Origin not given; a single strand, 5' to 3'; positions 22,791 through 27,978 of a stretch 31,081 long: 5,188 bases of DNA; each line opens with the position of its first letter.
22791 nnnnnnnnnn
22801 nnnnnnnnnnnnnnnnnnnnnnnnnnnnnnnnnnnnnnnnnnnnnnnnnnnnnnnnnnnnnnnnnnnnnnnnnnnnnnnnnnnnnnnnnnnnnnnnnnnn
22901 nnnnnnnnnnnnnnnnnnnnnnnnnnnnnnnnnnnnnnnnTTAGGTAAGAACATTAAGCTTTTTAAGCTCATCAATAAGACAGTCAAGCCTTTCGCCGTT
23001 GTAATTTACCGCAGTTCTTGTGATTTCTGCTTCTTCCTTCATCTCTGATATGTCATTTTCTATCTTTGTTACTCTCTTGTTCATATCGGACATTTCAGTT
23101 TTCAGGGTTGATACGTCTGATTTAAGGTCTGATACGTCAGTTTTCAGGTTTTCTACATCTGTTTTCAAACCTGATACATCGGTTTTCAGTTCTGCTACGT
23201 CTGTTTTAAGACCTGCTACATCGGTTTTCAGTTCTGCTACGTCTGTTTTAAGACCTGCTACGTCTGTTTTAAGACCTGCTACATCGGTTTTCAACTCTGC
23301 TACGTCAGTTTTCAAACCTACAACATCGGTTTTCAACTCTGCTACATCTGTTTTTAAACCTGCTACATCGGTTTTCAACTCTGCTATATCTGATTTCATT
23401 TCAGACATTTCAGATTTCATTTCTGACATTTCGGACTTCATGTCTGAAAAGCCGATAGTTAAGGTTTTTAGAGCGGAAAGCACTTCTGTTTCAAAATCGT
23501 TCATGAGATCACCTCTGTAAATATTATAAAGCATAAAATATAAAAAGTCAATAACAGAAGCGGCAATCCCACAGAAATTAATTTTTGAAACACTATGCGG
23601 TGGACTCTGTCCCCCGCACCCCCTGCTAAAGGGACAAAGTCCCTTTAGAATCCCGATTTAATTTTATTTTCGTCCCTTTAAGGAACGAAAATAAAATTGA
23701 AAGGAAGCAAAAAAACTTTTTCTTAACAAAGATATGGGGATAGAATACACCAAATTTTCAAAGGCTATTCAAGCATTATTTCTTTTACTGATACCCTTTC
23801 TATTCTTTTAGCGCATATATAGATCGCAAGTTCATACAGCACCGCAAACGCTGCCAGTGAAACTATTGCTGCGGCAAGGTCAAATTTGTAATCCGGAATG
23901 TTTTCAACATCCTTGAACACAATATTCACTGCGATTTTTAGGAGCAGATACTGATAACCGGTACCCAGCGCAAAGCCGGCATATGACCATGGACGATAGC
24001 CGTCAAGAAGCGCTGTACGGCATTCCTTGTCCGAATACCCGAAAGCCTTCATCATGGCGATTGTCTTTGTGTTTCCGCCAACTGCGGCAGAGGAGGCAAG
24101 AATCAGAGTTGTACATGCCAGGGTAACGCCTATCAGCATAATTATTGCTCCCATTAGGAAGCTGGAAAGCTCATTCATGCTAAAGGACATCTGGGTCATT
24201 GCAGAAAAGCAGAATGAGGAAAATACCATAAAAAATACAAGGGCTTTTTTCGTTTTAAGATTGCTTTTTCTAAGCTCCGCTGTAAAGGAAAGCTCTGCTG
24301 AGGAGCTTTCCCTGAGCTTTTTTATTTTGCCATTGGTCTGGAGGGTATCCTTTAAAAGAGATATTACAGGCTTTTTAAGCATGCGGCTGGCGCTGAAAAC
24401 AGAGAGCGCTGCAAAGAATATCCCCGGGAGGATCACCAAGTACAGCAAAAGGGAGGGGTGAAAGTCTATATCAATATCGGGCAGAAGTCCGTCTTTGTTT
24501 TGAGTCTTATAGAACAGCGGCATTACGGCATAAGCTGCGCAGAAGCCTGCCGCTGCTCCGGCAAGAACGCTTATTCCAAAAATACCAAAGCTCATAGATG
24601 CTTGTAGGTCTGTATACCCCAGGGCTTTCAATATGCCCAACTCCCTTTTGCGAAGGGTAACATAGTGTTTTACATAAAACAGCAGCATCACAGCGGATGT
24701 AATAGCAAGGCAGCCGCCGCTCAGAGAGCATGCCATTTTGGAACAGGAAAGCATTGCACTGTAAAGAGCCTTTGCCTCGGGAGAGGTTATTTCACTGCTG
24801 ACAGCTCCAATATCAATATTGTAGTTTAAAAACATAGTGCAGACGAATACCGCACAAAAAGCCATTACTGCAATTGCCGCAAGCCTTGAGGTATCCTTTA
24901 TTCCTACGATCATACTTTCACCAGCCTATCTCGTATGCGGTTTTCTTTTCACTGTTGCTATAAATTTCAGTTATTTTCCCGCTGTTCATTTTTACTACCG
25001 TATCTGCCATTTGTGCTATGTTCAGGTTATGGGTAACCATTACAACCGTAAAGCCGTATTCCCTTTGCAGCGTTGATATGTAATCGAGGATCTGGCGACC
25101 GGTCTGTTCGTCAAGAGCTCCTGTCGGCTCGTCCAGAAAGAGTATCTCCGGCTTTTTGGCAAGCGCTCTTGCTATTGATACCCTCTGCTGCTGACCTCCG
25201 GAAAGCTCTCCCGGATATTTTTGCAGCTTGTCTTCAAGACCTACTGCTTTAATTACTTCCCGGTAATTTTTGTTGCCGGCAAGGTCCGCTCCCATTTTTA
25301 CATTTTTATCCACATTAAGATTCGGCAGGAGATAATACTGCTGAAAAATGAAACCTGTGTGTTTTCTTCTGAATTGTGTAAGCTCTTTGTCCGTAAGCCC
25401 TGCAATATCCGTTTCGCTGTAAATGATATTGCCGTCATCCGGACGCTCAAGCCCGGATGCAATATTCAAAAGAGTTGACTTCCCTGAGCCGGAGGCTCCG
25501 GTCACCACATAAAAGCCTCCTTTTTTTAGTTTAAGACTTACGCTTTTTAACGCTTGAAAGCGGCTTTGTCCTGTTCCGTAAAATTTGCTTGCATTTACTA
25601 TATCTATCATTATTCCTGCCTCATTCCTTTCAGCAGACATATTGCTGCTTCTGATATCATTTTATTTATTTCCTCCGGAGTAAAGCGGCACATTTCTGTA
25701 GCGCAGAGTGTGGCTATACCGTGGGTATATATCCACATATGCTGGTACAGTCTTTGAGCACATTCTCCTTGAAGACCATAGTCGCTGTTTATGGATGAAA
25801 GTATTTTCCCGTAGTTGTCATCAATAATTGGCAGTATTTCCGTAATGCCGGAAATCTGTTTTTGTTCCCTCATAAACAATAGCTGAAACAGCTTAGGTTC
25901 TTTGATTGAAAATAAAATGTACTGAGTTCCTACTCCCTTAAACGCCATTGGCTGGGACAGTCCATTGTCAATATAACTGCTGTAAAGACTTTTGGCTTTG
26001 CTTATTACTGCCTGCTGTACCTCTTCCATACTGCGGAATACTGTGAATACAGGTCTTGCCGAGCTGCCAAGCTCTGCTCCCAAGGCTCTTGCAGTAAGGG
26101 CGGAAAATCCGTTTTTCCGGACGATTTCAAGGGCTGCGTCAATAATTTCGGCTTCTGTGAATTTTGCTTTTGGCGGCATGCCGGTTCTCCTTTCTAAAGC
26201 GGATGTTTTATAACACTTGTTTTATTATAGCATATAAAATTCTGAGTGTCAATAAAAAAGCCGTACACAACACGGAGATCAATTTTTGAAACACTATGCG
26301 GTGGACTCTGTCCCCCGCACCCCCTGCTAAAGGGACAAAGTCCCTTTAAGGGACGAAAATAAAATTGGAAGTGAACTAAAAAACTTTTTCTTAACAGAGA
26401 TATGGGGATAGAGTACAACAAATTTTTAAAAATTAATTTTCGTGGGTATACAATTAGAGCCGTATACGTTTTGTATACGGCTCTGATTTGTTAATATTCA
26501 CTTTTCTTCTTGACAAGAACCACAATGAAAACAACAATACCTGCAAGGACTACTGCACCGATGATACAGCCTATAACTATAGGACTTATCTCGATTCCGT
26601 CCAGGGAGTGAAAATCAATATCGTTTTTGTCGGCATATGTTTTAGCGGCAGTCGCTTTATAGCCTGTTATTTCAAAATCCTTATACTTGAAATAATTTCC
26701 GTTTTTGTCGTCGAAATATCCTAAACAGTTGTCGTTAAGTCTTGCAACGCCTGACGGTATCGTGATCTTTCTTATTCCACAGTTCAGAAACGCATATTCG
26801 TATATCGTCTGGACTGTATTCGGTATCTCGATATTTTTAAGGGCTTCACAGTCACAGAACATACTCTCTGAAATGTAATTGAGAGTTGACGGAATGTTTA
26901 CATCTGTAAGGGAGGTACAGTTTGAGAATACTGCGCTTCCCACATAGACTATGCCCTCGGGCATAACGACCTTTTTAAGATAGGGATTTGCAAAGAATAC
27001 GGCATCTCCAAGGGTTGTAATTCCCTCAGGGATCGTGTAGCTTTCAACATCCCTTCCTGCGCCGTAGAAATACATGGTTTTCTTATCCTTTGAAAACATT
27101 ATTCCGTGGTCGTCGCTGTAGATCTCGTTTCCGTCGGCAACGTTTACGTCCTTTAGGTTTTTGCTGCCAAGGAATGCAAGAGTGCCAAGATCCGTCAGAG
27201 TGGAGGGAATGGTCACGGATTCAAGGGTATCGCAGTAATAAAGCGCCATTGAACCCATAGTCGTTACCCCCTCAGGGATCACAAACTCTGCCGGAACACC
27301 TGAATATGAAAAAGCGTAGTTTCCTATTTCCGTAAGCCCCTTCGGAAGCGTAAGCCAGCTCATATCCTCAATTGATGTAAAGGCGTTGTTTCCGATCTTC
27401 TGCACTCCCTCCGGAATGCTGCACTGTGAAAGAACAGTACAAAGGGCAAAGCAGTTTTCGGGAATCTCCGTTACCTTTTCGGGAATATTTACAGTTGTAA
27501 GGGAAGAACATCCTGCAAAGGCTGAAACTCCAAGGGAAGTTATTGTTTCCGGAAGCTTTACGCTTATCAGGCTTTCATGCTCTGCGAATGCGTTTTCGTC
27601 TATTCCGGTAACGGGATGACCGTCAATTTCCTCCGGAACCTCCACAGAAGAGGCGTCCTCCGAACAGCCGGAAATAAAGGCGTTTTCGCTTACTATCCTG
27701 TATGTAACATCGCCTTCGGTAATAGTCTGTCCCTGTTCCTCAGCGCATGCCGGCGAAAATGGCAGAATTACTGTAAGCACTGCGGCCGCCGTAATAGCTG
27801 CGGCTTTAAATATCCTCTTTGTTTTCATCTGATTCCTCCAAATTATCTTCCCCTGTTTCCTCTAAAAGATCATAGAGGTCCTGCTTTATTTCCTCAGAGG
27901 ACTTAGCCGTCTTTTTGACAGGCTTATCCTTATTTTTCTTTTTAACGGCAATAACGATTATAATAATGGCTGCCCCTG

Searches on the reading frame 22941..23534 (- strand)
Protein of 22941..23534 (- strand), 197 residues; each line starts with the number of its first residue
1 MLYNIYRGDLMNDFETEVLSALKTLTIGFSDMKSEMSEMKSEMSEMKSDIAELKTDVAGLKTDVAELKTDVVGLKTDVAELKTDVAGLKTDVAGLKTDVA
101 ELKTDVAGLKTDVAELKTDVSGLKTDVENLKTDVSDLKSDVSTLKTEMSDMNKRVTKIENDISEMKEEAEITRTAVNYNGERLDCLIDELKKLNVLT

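Call 73: search_protein_families(library=pfam, proteins=[window:22941-23534:-])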
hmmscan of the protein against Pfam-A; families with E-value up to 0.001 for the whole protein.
window:22941-23534:- (197 aa): 128 families (the best 25 are shown)
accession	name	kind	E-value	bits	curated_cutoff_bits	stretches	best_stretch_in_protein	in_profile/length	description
PF04728.18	LPP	-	3e-14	53.5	29.1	0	134-170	2-38/53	Lipoprotein leucine-zipper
PF10473.14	CENP-F_leu_zip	-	6.4e-12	46.2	34.5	1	64-172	19-127/140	Leucine-rich repeats of kinetochore protein Cenp-F/LEK1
PF06810.17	Phage_scaffold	-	3.1e-11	44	35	2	29-112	13-96/170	Phage capsid assembly scaffolding protein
PF24319.2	DUF7491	-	3.6e-11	43.6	30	1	119-169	36-86/90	Coiled-coil region of unknown function (DUF7491)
PF11559.13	ADIP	-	6.6e-11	42.9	34.3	1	36-105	61-130/151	Afadin- and alpha -actinin-Binding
PF04977.20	DivIC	-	2.6e-10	40.4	28.9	0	109-144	22-57/80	Septum formation initiator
PF25450.1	Rab11-FIP3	-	3.4e-10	40.7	31.9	0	20-71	54-105/125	Rab11-FIP3-like domain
PF06005.17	ZapB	-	5.9e-10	39.9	31.5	0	85-132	13-60/71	Cell division protein ZapB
PF05010.19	TACC_C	-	6.4e-10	39.5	29.9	1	31-170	5-141/201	Transforming acidic coiled-coil-containing protein (TACC), C-terminal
PF13851.11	GAS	-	7.3e-10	39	32.3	1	74-170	31-130/200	Growth-arrest specific micro-tubule binding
PF07889.17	DUF1664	-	1.6e-09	38.3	34.6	1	11-82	50-121/124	Protein of unknown function (DUF1664)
PF05377.16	FlaC_arch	-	1.9e-09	38.2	27.8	0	127-165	2-40/55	Flagella accessory protein C (FlaC)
PF00170.26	bZIP_1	-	2.1e-09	37.8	27.6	0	133-168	27-62/64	bZIP transcription factor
PF04513.17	Baculo_PEP_C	-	2.4e-09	37.8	38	1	20-151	2-130/140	Baculovirus polyhedron envelope protein, PEP, C terminus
PF16888.10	YwqH-like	-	3.6e-09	37.4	33.7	0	95-177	8-80/123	YwqH-like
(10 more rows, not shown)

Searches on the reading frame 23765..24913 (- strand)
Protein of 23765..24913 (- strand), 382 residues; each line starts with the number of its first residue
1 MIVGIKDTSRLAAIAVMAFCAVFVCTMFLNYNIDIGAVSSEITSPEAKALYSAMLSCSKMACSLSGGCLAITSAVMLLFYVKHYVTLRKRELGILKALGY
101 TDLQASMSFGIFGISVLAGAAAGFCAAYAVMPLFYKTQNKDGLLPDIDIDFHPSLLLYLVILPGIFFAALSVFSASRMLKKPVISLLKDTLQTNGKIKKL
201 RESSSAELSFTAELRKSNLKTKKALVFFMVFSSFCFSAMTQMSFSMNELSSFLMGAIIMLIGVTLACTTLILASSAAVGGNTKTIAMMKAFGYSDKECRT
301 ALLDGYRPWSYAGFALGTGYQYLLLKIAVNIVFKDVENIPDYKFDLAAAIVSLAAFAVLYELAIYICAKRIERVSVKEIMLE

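Call 73: search_protein_families(library=pfam, proteins=[window:23765-24913:-])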
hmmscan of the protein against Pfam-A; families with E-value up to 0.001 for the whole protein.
window:23765-24913:- (382 aa): 1 family
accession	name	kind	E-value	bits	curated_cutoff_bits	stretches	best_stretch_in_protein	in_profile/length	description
PF02687.27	FtsX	-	4.4e-16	59.5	25.5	2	66-182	4-119/120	FtsX-like permease C-terminal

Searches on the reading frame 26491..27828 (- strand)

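Call 73: search_protein_families(library=pfam, proteins=[window:26491-27828:-])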
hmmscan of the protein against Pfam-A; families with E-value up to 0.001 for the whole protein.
window:26491-27828:- (445 aa): 1 family
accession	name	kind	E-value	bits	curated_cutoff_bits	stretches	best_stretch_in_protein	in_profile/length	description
PF13306.12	LRR_5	-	6.1e-78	259.3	27.7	3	254-369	8-120/127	BspA type Leucine rich repeat region (6 copies)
